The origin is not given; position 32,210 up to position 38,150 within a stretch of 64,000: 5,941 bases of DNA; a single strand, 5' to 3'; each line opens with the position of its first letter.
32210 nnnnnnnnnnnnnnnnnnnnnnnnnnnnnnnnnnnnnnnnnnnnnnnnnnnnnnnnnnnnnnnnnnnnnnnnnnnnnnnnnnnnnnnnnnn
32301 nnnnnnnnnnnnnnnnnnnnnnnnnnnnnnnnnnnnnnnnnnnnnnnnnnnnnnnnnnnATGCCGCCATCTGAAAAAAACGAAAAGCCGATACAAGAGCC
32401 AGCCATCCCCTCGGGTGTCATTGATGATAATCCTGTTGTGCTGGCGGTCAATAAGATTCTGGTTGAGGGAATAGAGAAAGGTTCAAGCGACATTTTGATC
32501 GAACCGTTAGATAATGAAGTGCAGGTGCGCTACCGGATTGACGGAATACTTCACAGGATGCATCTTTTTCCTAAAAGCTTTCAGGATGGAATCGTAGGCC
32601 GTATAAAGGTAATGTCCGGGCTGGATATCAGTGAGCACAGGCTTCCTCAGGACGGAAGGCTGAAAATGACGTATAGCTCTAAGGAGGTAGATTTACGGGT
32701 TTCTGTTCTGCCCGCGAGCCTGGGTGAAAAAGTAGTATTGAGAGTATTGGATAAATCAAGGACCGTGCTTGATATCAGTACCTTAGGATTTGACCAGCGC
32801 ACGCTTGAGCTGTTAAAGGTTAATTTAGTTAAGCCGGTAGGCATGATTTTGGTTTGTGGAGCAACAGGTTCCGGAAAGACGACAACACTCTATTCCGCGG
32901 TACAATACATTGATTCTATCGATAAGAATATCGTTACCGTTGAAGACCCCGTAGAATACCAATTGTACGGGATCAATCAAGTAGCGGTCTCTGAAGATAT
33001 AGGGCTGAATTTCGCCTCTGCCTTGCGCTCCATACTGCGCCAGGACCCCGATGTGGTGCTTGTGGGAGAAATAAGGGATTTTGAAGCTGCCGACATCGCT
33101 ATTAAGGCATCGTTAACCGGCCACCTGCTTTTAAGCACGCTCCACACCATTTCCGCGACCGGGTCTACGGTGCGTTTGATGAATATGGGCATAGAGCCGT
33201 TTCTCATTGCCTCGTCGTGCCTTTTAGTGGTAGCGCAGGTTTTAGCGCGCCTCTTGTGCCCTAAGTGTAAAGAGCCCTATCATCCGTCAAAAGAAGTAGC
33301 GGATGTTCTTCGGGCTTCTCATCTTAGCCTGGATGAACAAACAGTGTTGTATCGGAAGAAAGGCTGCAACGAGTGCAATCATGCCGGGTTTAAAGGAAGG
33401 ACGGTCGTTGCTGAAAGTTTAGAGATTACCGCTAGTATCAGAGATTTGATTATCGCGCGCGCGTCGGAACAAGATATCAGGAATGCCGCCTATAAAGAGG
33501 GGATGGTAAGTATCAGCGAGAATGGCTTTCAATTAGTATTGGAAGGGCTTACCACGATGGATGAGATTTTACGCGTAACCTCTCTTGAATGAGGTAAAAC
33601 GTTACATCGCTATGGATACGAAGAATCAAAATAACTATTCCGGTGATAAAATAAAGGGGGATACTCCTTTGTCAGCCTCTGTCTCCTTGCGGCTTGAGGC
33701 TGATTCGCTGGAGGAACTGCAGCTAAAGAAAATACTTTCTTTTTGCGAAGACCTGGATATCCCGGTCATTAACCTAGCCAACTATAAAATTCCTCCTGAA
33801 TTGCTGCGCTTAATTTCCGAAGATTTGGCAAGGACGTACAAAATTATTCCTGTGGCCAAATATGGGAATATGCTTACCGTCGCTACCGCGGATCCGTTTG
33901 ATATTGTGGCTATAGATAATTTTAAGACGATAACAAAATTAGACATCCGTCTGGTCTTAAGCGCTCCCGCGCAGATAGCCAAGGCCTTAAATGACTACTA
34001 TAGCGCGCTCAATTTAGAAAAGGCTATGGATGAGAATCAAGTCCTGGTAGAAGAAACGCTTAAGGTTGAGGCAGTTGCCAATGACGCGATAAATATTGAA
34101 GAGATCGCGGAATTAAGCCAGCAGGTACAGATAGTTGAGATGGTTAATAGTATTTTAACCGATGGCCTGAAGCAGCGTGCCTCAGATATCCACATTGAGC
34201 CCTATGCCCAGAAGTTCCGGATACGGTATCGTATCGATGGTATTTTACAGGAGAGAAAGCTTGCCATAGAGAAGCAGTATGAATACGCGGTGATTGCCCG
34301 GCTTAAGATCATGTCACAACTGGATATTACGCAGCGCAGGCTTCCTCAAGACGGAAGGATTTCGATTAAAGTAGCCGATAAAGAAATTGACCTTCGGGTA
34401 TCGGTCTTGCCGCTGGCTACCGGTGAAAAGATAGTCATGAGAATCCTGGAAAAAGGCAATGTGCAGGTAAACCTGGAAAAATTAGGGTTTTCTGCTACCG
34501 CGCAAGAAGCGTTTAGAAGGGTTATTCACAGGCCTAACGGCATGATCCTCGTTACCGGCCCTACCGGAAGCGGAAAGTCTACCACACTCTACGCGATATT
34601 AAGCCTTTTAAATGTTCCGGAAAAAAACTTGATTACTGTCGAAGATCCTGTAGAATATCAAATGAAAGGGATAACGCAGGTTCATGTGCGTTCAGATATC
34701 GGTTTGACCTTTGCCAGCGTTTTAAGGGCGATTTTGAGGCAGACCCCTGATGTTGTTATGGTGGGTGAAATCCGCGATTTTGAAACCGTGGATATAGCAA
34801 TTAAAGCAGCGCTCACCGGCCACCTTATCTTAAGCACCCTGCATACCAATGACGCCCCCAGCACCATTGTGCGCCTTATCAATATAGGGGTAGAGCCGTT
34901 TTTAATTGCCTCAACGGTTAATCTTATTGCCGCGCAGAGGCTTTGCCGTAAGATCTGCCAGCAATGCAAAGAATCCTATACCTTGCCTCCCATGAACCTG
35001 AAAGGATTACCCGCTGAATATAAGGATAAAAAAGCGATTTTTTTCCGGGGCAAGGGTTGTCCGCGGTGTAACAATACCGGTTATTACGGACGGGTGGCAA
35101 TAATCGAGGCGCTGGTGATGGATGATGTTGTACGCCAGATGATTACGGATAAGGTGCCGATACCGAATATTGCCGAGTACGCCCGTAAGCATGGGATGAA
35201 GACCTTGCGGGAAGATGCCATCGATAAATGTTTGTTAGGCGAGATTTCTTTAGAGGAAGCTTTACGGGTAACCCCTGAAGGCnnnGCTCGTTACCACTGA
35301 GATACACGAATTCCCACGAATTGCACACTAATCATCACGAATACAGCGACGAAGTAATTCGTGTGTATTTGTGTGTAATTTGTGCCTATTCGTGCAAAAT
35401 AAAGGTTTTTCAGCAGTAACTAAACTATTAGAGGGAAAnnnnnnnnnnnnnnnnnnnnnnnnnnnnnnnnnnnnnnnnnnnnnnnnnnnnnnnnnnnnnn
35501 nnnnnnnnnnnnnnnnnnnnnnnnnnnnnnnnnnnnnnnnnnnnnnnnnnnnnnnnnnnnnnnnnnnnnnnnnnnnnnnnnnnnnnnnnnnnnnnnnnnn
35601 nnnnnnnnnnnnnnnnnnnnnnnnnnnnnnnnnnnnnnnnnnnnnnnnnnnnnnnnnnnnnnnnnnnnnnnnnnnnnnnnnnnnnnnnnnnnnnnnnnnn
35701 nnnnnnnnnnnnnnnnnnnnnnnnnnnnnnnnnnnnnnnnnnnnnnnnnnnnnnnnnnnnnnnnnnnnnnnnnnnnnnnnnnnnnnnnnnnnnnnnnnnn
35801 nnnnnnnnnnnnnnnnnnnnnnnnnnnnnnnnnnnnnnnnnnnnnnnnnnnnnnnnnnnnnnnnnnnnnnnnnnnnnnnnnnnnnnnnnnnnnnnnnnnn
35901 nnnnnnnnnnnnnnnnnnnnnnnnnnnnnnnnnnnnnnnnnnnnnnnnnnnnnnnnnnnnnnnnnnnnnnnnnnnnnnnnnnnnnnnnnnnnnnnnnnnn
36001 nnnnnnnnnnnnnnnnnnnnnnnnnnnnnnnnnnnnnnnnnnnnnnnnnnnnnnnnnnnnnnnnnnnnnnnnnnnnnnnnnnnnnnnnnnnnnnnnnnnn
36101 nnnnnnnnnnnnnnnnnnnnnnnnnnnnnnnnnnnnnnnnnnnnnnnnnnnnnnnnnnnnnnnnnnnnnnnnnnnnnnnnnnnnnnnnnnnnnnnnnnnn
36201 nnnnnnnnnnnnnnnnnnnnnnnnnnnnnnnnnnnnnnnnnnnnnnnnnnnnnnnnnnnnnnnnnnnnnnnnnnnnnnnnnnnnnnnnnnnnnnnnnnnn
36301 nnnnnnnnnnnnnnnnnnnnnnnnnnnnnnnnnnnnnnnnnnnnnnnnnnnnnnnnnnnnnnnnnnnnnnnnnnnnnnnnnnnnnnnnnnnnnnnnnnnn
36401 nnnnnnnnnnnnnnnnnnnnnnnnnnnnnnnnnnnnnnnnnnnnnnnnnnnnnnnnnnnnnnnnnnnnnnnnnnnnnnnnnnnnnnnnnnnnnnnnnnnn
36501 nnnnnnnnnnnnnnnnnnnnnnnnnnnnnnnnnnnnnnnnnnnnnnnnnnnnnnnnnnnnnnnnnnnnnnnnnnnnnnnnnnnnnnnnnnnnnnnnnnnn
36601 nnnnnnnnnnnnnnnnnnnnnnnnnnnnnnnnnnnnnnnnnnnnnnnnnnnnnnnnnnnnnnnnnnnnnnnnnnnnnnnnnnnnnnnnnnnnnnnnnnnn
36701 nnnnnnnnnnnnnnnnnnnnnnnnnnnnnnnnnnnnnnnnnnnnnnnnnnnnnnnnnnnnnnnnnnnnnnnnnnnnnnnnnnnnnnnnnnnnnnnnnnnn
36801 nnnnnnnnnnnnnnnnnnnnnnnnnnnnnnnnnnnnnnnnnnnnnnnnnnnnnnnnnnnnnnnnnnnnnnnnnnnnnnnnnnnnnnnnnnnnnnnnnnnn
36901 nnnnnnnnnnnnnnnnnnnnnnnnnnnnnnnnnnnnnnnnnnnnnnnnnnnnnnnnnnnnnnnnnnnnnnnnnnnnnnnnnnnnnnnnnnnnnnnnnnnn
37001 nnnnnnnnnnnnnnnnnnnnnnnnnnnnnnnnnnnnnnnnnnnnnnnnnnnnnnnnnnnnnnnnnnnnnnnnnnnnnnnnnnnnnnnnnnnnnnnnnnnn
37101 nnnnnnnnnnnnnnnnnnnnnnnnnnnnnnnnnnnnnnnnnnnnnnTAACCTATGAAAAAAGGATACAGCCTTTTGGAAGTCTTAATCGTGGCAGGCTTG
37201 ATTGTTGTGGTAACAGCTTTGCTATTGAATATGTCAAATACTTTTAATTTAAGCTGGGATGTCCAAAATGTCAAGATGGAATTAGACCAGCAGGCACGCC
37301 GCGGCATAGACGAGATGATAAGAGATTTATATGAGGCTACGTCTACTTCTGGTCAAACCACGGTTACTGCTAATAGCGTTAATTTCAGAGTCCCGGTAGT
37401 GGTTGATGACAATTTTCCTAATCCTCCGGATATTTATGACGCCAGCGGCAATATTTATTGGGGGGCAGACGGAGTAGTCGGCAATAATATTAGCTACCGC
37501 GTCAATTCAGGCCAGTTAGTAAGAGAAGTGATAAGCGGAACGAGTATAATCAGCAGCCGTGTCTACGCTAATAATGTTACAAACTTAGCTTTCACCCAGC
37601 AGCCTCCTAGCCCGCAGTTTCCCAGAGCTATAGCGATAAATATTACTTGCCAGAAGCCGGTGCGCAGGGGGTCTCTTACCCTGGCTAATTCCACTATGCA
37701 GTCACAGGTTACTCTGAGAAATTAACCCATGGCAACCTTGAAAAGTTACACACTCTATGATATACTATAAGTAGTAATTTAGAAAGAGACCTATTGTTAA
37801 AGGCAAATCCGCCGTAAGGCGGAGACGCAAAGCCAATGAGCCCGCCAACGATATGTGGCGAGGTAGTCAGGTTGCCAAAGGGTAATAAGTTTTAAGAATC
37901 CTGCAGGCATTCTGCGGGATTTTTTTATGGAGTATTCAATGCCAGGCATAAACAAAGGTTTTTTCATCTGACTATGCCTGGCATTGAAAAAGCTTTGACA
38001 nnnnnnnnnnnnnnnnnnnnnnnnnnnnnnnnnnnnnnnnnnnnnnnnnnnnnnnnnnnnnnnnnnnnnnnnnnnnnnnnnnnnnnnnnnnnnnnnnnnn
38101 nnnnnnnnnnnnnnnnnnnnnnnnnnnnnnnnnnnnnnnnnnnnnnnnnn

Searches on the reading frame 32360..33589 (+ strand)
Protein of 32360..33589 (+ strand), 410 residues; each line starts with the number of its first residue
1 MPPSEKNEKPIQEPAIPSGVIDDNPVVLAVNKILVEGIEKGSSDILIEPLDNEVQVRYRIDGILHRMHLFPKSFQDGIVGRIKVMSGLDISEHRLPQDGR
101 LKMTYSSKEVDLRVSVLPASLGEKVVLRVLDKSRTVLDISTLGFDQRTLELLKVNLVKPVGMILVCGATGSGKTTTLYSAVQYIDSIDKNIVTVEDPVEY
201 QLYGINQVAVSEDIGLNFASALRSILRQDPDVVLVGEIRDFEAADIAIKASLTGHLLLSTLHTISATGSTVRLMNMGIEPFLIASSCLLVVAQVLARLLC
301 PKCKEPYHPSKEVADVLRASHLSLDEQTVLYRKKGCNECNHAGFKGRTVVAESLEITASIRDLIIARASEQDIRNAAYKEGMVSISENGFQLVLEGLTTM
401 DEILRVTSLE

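Call 5: search_protein_families(library=pfam, proteins=[window:32360-33589:+], max_evalue=0.01)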
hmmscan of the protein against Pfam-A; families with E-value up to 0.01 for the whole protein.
window:32360-33589:+ (410 aa): 2 families
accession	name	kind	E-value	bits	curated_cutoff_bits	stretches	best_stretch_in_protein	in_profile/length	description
PF00437.27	T2SSE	-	3.1e-127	424.7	24.9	1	22-405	4-370/370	Type II/IV secretion system protein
PF01580.24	FtsK_SpoIIIE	-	0.003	17.5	24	1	142-179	22-58/221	FtsK/SpoIIIE family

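Call 43: search_protein_families(library=ncbifam, proteins=[window:32360-33589:+], max_evalue=0.01)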
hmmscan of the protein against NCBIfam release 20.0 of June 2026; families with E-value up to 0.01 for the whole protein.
window:32360-33589:+ (410 aa): 18 families
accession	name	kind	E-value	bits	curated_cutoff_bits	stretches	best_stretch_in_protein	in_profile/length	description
TIGR02533.1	type_II_gspE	equivalog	2.5e-154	514.6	630.25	1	21-407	104-486/486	type II secretion system ATPase GspE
TIGR02538.1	type_IV_pilB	equivalog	1.1e-152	509.6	675.65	1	19-408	174-563/564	type IV-A pilus assembly ATPase PilB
NF007755.0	PRK10436.1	equivalog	1.3e-126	423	617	1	22-408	81-460/465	type II secretion system protein GspE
NF053534.1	T4PilAsmATPsTfpB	equivalog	2.7e-118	395.9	850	1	21-407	196-582/584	type IV pilus assembly ATPase TfpB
NF041000.1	ATPase_ComGA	equivalog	7.5e-68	228.4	300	1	32-296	2-265/267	competence type IV pilus ATPase ComGA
TIGR01420.1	pilT_fam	subfamily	9.6e-48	163.1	319.1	1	30-276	2-242/343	PilT/PilU family type 4a pilus ATPase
TIGR02525.1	plasmid_TraJ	equivalog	1e-27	97.1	368.3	1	126-276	121-272/372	plasmid transfer ATPase TraJ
TIGR02524.1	dot_icm_DotB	equivalog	1e-16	61.1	463.3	1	160-273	134-256/358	Dot/Icm type IV secretion system ATPase DotB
NF058587.1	archaellum_moto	equivalog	2.1e-16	59.8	550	1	162-268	277-388/527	archaellum flagellar ATPase motor FlaI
TIGR02782.1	TrbB_P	equivalog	1.3e-15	57.5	304.55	1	157-275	133-254/303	P-type conjugative transfer ATPase TrbB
TIGR02788.1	VirB11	equivalog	7.9e-15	54.7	249.95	1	161-276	145-265/308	P-type DNA transfer ATPase VirB11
NF010469.0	PRK13894.1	subfamily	5.2e-13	49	508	1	157-274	146-265/320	conjugal transfer ATPase TrbB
NF010407.0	PRK13833.1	subfamily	1.1e-12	48.1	499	1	163-276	147-262/323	conjugal transfer protein TrbB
TIGR03819.1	heli_sec_ATPase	hypoth_equivalog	1.3e-11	44.3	373.15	1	117-278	132-302/340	TadA family conjugal transfer-associated ATPase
NF010425.0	PRK13851.1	equivalog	5.6e-09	35.3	461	1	144-266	146-273/344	type IV secretion system protein VirB11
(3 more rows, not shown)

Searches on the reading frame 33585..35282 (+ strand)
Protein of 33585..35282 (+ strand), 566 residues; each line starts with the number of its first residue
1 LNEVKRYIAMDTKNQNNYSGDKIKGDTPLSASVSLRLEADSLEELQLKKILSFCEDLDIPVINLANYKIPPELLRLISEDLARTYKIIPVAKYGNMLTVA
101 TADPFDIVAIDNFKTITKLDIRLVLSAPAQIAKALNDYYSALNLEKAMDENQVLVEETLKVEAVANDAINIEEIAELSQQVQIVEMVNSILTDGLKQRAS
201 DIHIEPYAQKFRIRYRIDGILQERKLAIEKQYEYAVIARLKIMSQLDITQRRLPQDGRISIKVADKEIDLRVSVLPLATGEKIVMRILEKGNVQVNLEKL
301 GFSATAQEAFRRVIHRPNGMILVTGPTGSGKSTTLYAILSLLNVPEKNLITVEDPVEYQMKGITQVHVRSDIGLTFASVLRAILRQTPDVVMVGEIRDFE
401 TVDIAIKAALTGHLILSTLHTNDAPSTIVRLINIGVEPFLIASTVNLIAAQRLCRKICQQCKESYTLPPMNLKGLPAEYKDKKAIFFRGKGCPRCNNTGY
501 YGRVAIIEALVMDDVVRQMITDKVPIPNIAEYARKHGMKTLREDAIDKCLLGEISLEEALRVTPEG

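Call 6: search_protein_families(library=pfam, proteins=[window:33585-35282:+], max_evalue=0.01)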
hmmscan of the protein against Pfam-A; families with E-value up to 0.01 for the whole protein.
window:33585-35282:+ (566 aa): 10 families
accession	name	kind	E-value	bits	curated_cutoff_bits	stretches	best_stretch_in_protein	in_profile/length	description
PF00437.27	T2SSE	-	8.5e-135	449.6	24.9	1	179-561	4-370/370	Type II/IV secretion system protein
PF05157.20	MshEN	-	4.6e-21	75.1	23.1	1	57-140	1-85/90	MshEN domain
PF13555.12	AAA_29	-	5.5e-06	26.5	27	1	316-344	20-48/61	P-loop containing region of AAA domain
PF13401.12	AAA_22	-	0.00016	22.4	27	1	317-363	4-50/130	AAA domain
PF13191.12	AAA_16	-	0.00039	21.4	32.6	1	307-366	13-64/167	AAA ATPase domain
PF25199.1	nSTAND_NTPase5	-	0.00056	20.2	34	1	316-356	39-80/145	Novel STAND NTPase 5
PF00005.33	ABC_tran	-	0.0018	19.3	25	1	318-376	11-65/137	ABC transporter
PF12775.13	AAA_7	-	0.0025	17.8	25.8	0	314-343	29-58/181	P-loop containing dynein motor region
PF13604.12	AAA_30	-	0.0027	17.9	27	1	307-341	7-41/191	AAA domain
PF13476.12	AAA_23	-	0.0036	18.4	27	1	318-341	19-42/201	AAA domain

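Call 43: search_protein_families(library=ncbifam, proteins=[window:33585-35282:+], max_evalue=0.01)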
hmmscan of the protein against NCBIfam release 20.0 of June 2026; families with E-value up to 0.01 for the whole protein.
window:33585-35282:+ (566 aa): 30 families (the best 25 are shown)
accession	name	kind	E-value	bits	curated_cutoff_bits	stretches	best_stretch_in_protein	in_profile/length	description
TIGR02538.1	type_IV_pilB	equivalog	4.4e-178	593.4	675.65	1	38-563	37-562/564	type IV-A pilus assembly ATPase PilB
TIGR02533.1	type_II_gspE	equivalog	5.1e-173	576.2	630.25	1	77-563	4-486/486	type II secretion system ATPase GspE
NF053534.1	T4PilAsmATPsTfpB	equivalog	1.3e-137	459.7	850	1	32-564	50-583/584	type IV pilus assembly ATPase TfpB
NF007755.0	PRK10436.1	equivalog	1.8e-135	452.2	617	1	80-563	12-459/465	type II secretion system protein GspE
NF041000.1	ATPase_ComGA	equivalog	4.2e-74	248.9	300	1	189-455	2-266/267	competence type IV pilus ATPase ComGA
TIGR01420.1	pilT_fam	subfamily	1.2e-56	192.4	319.1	2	187-434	2-242/343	PilT/PilU family type 4a pilus ATPase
TIGR02525.1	plasmid_TraJ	equivalog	4.3e-27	95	368.3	1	296-433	131-271/372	plasmid transfer ATPase TraJ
TIGR02524.1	dot_icm_DotB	equivalog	5.7e-23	81.7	463.3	1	314-454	130-279/358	Dot/Icm type IV secretion system ATPase DotB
NF058587.1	archaellum_moto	equivalog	1.2e-17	63.8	550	1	319-433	276-395/527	archaellum flagellar ATPase motor FlaI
TIGR02782.1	TrbB_P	equivalog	8.5e-17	61.4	304.55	1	307-434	126-255/303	P-type conjugative transfer ATPase TrbB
NF010469.0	PRK13894.1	subfamily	1.2e-15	57.6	508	1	306-432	138-265/320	conjugal transfer ATPase TrbB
TIGR03819.1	heli_sec_ATPase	hypoth_equivalog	1.4e-14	54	373.15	1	276-437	134-303/340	TadA family conjugal transfer-associated ATPase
TIGR02788.1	VirB11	equivalog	6.4e-14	51.7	249.95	1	305-434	132-265/308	P-type DNA transfer ATPase VirB11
NF010407.0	PRK13833.1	subfamily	3.8e-13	49.6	499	1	311-435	138-263/323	conjugal transfer protein TrbB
NF053672.1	bindosome_BasE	exception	1.1e-10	40.9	1000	1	320-433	272-390/512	bindosome assembly system ATPase subunit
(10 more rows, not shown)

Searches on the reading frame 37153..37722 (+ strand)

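Call 6: search_protein_families(library=pfam, proteins=[window:37153-37722:+], max_evalue=0.01)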
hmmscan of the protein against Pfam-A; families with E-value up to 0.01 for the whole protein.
window:37153-37722:+ (190 aa): 1 family
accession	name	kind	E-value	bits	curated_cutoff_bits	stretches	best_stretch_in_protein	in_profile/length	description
PF07963.17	N_methyl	-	0.0088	16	21.2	0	2-25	4-27/27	Prokaryotic N-terminal methylation motif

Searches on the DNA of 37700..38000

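Call 71: search_rna_families(source=window, start=37700, end=38000, threshold=evalue, max_evalue=0.01, show_alignments=2)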
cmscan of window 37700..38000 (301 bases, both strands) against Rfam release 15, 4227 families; matches with E-value up to 0.01: 1.
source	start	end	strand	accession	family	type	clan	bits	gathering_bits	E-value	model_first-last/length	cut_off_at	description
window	37793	37880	+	RF03167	c-di-GMP-I-GGC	Cis-reg; riboswitch;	CL00126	64.7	59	2.5e-15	1-80/80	no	c-di-GMP-I-GGC riboswitch aptamer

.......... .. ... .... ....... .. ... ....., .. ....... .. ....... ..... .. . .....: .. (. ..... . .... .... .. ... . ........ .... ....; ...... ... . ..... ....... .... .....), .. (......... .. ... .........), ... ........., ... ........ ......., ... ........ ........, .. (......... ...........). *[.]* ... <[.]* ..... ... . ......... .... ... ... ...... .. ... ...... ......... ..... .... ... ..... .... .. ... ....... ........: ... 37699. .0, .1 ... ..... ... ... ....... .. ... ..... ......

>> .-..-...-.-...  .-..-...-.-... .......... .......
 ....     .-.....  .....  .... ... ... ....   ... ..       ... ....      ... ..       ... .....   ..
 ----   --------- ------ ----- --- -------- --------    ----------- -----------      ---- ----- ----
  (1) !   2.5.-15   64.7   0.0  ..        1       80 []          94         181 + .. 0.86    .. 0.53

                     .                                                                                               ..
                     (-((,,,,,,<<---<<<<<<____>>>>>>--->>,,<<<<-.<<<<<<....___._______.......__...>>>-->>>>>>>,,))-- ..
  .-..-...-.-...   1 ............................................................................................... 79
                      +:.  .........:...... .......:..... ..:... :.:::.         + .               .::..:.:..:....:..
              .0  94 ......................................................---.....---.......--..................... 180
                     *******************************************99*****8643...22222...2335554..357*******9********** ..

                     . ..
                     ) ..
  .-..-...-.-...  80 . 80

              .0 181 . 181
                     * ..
